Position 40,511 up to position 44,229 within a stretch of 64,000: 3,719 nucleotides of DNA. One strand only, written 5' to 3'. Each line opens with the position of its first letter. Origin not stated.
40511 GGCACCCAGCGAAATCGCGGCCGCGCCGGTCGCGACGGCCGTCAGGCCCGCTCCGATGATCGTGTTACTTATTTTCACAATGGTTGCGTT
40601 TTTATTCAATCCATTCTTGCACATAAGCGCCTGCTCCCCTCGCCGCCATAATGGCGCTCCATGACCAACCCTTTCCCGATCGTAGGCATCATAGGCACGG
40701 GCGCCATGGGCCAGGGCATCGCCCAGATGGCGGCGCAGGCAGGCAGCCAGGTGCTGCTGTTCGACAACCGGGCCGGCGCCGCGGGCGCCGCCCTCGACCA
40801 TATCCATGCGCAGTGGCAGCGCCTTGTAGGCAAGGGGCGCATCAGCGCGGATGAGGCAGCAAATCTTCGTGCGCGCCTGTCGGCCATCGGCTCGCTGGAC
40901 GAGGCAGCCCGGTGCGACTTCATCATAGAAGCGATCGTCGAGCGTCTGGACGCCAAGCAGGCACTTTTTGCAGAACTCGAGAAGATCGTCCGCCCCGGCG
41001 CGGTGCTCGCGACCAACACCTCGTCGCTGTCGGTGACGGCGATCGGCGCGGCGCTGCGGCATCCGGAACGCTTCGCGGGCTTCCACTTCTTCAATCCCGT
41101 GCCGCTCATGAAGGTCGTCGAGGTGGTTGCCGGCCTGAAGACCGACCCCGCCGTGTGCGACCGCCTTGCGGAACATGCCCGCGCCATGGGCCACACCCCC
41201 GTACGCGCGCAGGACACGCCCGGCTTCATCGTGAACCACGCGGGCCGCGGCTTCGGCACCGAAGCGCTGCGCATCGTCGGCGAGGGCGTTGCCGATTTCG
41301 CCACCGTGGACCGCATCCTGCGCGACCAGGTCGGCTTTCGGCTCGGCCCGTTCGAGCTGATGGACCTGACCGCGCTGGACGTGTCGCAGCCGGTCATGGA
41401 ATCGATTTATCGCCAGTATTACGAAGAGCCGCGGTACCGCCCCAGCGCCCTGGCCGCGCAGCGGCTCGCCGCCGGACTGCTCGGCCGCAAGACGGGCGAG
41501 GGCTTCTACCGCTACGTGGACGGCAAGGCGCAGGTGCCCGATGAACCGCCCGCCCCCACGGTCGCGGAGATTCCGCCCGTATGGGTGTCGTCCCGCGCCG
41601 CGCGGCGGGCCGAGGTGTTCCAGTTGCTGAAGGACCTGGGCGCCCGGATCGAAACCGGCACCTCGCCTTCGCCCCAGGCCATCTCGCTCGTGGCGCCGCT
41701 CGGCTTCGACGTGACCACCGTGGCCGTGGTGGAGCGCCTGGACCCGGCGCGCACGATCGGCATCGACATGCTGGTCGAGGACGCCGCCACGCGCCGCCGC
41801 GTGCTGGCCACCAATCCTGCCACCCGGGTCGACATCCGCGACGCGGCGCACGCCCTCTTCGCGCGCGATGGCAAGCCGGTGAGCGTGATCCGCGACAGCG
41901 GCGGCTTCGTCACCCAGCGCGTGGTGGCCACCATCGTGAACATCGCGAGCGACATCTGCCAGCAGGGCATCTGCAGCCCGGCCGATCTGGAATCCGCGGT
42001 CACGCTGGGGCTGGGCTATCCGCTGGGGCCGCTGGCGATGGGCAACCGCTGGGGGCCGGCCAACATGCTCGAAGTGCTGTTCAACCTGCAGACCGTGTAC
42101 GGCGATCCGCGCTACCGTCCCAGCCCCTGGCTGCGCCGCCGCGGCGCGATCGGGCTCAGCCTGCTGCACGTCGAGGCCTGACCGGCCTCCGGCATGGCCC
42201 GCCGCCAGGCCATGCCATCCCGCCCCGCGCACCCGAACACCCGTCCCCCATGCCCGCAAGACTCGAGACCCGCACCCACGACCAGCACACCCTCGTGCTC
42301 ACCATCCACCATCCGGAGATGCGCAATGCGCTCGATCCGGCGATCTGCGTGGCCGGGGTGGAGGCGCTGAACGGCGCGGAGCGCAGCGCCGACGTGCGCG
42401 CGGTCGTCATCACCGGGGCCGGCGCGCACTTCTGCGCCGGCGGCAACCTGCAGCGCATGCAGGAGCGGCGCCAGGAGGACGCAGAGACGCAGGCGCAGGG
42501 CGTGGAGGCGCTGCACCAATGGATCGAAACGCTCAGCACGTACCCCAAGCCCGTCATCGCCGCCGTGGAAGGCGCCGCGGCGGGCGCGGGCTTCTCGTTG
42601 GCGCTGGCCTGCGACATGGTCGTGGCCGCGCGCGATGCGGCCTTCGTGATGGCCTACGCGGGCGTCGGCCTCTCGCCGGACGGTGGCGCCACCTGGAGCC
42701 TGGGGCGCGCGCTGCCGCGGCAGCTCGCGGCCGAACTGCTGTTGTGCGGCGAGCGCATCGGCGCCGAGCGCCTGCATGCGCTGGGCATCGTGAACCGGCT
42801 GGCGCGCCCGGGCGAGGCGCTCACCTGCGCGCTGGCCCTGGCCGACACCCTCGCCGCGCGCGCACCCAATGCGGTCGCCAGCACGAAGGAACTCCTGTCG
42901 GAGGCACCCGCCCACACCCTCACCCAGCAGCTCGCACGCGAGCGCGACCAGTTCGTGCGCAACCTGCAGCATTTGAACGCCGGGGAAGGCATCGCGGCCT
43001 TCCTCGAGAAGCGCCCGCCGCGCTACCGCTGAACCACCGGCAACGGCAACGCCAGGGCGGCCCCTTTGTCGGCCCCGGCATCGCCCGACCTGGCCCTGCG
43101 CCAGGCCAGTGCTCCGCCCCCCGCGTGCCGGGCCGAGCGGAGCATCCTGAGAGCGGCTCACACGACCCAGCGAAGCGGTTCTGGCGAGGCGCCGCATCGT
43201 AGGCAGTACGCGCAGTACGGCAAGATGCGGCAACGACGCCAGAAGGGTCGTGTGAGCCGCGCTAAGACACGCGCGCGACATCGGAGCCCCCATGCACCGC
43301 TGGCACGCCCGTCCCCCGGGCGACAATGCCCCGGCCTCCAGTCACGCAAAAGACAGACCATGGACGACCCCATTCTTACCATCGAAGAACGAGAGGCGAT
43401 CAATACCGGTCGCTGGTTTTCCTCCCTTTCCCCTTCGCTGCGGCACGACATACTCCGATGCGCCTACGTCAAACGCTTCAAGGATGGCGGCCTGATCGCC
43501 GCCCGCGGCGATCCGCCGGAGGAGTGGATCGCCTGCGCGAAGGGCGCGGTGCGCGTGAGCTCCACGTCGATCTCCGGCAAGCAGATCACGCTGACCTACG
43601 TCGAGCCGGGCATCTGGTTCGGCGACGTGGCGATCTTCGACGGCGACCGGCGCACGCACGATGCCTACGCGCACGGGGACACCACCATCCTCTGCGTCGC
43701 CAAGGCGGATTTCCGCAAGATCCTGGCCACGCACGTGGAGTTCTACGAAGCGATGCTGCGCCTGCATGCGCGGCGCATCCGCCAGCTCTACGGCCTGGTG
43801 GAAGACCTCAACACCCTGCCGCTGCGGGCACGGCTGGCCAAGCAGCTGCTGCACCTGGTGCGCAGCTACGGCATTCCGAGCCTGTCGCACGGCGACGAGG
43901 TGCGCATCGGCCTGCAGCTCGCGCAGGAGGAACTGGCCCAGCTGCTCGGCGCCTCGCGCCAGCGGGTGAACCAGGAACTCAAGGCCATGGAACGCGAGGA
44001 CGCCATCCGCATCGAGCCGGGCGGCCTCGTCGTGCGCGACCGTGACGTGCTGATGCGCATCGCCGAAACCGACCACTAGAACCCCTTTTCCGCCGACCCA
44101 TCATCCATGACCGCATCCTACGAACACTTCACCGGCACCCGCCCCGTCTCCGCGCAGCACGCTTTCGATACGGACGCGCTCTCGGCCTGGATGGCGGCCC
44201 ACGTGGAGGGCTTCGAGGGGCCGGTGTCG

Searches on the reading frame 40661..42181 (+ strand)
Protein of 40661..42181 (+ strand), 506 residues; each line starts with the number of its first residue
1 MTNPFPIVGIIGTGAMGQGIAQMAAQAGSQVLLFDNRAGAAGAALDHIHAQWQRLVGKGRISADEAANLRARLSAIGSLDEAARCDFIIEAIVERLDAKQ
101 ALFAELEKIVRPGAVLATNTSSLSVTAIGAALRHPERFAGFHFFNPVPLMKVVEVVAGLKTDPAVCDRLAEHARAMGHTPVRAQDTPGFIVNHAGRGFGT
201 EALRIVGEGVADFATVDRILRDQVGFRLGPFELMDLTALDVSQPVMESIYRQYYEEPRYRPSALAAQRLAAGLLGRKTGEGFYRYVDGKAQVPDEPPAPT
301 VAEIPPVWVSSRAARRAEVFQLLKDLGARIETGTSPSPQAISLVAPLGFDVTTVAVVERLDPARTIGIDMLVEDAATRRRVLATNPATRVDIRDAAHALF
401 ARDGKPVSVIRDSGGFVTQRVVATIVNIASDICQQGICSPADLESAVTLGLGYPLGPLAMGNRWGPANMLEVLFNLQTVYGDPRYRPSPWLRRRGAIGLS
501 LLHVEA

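Call 68: search_protein_families(library=pfam, proteins=[window:40661-42181:+], max_evalue=0.001)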
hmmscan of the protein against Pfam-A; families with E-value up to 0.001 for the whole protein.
window:40661-42181:+ (506 aa): 4 families
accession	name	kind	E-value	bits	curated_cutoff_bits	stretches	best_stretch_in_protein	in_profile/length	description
PF02737.24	3HCDH_N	-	8.2e-60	202.2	22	1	8-185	2-179/180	3-hydroxyacyl-CoA dehydrogenase, NAD binding domain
PF00725.27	3HCDH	-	9.8e-45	151.5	22.1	2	188-285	1-97/97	3-hydroxyacyl-CoA dehydrogenase, C-terminal domain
PF03446.21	NAD_binding_2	-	9.4e-05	22.9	21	1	8-121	2-94/161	NAD binding domain of 6-phosphogluconate dehydrogenase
PF02558.23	ApbA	-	0.00059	19.9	22.2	0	8-89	1-71/150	Ketopantoate reductase PanE/ApbA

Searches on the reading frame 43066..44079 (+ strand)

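Call 68: search_protein_families(library=pfam, proteins=[window:43066-44079:+], max_evalue=0.001)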
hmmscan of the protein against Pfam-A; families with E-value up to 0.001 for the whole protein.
window:43066-44079:+ (337 aa): 2 families
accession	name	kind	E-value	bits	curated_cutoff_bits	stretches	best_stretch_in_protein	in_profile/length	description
PF00027.35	cNMP_binding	-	2.8e-17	62.9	27.5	1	136-223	2-89/89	Cyclic nucleotide-binding domain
PF13545.12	HTH_Crp_2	-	3e-13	50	27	1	255-331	1-69/70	Crp-like helix-turn-helix domain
